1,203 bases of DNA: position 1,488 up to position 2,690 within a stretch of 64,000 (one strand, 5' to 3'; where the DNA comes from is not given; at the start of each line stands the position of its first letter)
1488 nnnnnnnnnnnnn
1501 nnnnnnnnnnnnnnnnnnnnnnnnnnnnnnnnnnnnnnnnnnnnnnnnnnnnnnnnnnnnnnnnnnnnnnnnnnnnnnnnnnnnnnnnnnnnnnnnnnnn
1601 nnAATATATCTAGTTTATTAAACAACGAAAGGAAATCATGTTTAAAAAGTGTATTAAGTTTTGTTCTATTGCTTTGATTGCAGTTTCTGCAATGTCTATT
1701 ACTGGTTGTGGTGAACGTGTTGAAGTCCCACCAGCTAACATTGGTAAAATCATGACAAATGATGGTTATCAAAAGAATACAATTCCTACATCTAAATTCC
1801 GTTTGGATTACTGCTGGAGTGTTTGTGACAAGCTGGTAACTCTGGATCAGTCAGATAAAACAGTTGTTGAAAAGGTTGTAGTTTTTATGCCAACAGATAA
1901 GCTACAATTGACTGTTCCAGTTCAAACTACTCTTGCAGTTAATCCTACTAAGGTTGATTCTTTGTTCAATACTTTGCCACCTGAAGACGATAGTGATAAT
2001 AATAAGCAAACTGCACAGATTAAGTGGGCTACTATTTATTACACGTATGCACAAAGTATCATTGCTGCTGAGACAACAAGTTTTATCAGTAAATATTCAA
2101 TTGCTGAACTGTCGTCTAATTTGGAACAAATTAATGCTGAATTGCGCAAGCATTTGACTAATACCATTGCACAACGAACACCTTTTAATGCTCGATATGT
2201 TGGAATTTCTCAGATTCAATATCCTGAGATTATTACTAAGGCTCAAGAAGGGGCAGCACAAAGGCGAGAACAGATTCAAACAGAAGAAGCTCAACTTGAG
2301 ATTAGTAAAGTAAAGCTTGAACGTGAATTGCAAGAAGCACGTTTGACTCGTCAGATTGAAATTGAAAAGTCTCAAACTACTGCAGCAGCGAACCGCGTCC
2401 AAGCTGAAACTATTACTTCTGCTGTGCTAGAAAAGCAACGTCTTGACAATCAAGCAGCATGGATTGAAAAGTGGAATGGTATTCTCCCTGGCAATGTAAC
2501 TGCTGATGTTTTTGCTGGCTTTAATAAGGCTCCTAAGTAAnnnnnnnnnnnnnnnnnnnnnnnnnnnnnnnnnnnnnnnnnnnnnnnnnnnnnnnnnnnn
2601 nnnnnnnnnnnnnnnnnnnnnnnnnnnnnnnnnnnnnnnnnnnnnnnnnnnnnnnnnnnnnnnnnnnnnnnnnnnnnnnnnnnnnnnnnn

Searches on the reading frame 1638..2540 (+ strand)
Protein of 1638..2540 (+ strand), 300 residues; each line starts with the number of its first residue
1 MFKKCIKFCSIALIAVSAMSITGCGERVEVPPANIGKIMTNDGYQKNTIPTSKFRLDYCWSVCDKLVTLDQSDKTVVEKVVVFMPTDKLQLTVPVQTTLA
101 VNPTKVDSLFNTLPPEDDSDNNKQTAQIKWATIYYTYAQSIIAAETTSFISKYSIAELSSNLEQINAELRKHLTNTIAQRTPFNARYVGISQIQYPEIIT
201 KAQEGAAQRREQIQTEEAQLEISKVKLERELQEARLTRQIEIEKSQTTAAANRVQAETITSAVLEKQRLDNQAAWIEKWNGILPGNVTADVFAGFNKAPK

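Call 96: find_encoding_contigs(protein=window:1638-2540:+, flank=10000, max_places=1)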
Protein window:1638-2540:+ (300 aa): 8 contigs read that carry it; 1 place shown.
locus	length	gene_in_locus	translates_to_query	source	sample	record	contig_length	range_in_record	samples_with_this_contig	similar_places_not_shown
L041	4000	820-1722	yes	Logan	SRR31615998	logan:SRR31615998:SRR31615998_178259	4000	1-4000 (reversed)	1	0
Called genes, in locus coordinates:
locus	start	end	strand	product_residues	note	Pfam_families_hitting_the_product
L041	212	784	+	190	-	-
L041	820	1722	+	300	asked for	PF01145:Band_7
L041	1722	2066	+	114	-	-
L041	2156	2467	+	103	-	-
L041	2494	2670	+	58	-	-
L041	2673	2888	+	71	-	-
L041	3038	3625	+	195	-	-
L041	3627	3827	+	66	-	-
